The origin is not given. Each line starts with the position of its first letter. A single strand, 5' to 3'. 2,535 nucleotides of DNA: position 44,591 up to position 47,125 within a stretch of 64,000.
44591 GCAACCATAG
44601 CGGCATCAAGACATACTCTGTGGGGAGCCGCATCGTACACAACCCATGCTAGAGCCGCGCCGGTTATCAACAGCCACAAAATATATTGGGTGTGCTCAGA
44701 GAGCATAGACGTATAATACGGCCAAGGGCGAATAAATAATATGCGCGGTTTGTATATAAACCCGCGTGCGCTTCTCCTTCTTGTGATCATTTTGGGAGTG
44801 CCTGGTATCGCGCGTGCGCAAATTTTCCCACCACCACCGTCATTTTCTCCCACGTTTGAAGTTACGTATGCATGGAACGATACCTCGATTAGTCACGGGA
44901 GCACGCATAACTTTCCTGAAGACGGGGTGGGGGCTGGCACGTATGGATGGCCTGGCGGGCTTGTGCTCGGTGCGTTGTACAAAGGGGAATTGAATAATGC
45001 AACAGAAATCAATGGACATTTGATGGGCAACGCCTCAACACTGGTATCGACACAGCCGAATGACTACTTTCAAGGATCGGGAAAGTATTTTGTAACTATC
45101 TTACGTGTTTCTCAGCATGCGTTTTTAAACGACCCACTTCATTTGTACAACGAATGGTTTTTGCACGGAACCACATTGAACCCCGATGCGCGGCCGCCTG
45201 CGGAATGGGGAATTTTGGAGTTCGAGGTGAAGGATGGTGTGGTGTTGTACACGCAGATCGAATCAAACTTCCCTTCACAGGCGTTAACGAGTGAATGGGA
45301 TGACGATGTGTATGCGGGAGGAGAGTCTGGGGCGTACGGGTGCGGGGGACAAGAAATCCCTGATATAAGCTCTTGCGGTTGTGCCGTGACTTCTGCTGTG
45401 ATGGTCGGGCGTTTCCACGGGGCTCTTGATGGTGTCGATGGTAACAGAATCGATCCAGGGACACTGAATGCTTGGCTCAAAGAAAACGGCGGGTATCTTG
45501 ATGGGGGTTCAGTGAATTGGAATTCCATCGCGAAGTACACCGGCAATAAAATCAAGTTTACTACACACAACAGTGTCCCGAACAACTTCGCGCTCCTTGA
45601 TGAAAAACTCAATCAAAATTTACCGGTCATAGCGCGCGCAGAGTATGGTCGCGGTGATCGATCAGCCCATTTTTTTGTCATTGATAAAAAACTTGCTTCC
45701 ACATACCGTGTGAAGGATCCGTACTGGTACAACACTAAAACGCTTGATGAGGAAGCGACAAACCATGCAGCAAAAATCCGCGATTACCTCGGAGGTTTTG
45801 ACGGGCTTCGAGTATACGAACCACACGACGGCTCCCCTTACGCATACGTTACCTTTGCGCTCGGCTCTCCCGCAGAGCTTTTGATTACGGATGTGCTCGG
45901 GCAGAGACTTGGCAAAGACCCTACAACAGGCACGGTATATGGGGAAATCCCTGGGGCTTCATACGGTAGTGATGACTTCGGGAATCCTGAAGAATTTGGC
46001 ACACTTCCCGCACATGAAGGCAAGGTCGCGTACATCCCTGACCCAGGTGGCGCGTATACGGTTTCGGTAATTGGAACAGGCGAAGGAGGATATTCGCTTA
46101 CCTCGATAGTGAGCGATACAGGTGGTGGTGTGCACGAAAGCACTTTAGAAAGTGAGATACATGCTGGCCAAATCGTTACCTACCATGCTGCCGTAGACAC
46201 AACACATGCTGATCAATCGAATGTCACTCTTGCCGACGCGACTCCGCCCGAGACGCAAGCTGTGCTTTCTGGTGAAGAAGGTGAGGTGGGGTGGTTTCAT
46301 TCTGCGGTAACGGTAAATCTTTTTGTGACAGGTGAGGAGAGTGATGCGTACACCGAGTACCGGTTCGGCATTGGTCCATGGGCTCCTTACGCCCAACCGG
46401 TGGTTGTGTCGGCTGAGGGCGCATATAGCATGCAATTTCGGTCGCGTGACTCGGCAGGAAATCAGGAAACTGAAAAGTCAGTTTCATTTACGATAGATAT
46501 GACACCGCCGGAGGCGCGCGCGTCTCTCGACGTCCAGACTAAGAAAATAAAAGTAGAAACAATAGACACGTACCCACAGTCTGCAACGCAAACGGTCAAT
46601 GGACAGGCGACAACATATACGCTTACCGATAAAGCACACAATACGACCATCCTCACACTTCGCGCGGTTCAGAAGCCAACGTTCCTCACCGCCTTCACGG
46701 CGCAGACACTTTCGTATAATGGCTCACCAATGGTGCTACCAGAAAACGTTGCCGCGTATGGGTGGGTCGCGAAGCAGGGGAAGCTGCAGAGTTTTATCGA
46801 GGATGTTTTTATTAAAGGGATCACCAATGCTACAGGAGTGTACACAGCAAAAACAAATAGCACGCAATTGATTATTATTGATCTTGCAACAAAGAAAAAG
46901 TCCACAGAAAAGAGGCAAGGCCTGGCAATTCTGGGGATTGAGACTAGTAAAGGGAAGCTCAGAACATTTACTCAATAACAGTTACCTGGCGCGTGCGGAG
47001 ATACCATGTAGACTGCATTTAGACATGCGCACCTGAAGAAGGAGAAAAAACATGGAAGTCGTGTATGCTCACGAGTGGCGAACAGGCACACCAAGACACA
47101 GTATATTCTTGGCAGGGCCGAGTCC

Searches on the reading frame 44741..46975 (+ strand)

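Call 73: search_protein_families(library=pfam, proteins=[window:44741-46975:+], max_evalue=0.001)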
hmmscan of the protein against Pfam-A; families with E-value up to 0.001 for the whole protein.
window:44741-46975:+ (745 aa): 2 families
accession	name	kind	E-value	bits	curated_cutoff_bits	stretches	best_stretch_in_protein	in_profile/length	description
PF19077.6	Big_13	-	2.7e-05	25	27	1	553-586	68-101/102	Bacterial Ig-like domain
PF13529.12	Peptidase_C39_2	-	0.00027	22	24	1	212-315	14-128/143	Peptidase_C39 like family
